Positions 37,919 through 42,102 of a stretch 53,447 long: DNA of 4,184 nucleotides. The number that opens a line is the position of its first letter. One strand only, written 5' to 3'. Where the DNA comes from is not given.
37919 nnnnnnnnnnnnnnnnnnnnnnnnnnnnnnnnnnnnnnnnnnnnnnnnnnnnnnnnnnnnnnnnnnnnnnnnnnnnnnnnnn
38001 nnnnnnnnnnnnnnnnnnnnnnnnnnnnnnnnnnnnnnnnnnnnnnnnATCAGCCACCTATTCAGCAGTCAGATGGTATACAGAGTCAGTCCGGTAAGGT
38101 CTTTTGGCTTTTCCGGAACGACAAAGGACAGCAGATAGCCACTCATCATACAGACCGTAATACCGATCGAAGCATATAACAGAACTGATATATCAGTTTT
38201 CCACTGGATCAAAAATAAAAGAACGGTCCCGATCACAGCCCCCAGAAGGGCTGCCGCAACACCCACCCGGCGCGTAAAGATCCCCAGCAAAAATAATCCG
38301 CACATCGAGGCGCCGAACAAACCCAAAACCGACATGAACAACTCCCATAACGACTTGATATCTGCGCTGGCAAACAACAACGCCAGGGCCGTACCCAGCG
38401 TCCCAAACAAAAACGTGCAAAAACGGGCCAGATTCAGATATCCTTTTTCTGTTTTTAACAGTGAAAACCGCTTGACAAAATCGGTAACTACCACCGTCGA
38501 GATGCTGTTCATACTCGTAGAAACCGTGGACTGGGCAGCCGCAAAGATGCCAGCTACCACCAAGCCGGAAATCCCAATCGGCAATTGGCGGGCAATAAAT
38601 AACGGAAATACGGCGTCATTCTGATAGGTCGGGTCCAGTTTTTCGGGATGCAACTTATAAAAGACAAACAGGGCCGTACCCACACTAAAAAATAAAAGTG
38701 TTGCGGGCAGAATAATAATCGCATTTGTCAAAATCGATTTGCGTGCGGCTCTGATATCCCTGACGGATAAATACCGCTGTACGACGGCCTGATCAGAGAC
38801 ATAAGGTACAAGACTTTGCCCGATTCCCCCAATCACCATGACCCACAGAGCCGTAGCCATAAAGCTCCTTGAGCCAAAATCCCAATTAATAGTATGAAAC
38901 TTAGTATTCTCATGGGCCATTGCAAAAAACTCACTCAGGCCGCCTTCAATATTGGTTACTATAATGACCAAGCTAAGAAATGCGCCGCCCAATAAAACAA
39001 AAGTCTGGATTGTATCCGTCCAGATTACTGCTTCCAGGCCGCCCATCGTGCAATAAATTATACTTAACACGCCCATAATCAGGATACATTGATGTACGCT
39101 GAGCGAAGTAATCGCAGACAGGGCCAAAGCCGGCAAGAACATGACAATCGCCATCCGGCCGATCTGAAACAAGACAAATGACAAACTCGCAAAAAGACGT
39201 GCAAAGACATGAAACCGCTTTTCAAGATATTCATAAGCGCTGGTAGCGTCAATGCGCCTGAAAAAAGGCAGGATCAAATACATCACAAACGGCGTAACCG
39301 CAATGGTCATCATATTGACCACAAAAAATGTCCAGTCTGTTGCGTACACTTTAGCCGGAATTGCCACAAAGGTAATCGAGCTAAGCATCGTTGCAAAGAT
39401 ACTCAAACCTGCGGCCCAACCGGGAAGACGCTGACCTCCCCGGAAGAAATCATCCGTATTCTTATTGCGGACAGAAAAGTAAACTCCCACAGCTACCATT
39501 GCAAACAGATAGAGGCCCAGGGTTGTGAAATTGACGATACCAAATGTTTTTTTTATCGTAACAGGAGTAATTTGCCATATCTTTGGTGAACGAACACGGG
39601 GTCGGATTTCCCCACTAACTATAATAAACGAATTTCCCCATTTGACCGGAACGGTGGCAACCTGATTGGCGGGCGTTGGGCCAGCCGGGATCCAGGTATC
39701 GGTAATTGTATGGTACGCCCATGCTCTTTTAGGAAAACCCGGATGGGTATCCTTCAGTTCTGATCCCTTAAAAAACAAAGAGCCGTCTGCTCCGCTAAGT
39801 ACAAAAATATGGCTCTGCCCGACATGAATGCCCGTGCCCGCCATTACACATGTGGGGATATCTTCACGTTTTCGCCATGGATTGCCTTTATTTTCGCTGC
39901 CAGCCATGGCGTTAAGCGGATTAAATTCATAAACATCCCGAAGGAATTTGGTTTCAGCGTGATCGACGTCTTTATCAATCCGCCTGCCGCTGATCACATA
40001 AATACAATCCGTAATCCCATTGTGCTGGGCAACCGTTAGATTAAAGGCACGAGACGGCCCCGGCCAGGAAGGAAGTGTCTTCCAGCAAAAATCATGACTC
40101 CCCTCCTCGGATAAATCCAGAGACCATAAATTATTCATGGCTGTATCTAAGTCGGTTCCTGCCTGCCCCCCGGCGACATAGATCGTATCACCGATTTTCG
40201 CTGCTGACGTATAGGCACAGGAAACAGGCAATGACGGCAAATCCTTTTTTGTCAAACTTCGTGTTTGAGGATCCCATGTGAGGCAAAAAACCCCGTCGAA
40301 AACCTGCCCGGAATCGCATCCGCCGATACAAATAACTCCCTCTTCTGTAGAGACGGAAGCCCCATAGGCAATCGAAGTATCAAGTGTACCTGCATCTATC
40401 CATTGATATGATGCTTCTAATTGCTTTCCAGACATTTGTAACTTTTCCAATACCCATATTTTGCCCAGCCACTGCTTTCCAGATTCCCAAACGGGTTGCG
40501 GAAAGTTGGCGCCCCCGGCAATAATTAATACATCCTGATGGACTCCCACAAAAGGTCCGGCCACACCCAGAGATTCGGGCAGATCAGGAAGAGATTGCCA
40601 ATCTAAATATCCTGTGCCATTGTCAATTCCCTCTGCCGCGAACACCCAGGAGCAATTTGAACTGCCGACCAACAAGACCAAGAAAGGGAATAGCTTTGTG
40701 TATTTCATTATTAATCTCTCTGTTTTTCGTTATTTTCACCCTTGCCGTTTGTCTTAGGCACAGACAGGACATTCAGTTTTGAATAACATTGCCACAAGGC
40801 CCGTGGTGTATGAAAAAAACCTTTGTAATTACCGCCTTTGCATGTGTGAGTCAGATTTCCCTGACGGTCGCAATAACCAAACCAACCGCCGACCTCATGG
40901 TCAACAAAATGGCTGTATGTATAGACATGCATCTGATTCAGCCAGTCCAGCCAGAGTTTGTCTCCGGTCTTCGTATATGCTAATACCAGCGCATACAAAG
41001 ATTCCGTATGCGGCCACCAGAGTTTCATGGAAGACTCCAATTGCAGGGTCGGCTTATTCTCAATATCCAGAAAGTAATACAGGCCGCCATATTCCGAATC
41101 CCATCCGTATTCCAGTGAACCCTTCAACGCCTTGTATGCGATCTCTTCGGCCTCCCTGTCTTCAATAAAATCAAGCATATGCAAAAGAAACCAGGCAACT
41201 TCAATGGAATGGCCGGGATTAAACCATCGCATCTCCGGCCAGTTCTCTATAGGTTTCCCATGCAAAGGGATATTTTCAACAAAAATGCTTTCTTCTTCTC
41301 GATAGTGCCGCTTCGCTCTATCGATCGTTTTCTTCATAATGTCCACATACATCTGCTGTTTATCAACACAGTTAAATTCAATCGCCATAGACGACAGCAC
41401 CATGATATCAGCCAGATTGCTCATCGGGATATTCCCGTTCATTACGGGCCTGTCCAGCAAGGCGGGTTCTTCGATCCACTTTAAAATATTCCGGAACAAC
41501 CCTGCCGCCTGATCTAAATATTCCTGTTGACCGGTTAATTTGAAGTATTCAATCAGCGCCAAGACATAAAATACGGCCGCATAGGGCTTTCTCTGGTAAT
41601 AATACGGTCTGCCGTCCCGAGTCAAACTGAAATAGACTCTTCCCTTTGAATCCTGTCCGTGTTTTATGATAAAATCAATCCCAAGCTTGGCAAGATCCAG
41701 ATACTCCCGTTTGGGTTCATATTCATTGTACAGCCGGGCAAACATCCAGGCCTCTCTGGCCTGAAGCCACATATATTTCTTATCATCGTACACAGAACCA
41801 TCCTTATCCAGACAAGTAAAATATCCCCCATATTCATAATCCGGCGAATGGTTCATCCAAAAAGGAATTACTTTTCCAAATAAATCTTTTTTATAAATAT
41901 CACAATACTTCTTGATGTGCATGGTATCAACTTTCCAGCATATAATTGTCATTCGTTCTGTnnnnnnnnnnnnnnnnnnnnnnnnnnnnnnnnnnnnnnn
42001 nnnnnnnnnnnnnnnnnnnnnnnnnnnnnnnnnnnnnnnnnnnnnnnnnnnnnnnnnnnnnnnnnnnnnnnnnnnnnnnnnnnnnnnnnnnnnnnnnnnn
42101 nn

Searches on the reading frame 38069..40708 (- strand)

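Call 17: search_protein_families(library=pfam, proteins=[window:38069-40708:-], max_evalue=0.01)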
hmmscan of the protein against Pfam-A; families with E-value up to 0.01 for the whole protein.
window:38069-40708:- (879 aa): 8 families
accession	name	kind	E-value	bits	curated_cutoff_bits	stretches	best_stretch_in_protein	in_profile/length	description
PF00474.23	SSF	-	5.4e-44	151.1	22.8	1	421-827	1-406/406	Sodium:solute symporter family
PF24996.1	NANM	-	3e-27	95.8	45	2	34-148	226-346/350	N-acetylneuraminate epimerase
PF24681.1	Kelch_KLHDC2_KLHL20_DRC7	-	2.3e-09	37.3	50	1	119-292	5-165/221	KLHDC2/KLHL20/DRC7 Kelch-repeats domain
PF01344.31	Kelch_1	-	2e-08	34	20.1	1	164-200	2-35/46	Kelch motif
PF13964.12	Kelch_6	-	1.1e-07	32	25.3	0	165-199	3-35/50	Kelch motif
PF13418.12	Kelch_4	-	0.00015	22.1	21.6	0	167-200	5-37/49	Galactose oxidase, central domain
PF13415.12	Kelch_3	-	0.00043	20.8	22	0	173-219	1-40/48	Galactose oxidase, central domain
PF25210.1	Kelch_FKB95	-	0.0015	18.6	70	1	127-188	47-104/268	FKB95, Kelch-repeats domain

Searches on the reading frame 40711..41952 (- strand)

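Call 17: search_protein_families(library=pfam, proteins=[window:40711-41952:-], max_evalue=0.01)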
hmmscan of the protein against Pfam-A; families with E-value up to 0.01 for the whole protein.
window:40711-41952:- (413 aa): 1 family
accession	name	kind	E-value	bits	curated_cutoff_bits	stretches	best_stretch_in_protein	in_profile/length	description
PF07221.17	GlcNAc_2-epim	-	2.9e-50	171.9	23.4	1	43-382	1-344/347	N-acylglucosamine 2-epimerase (GlcNAc 2-epimerase)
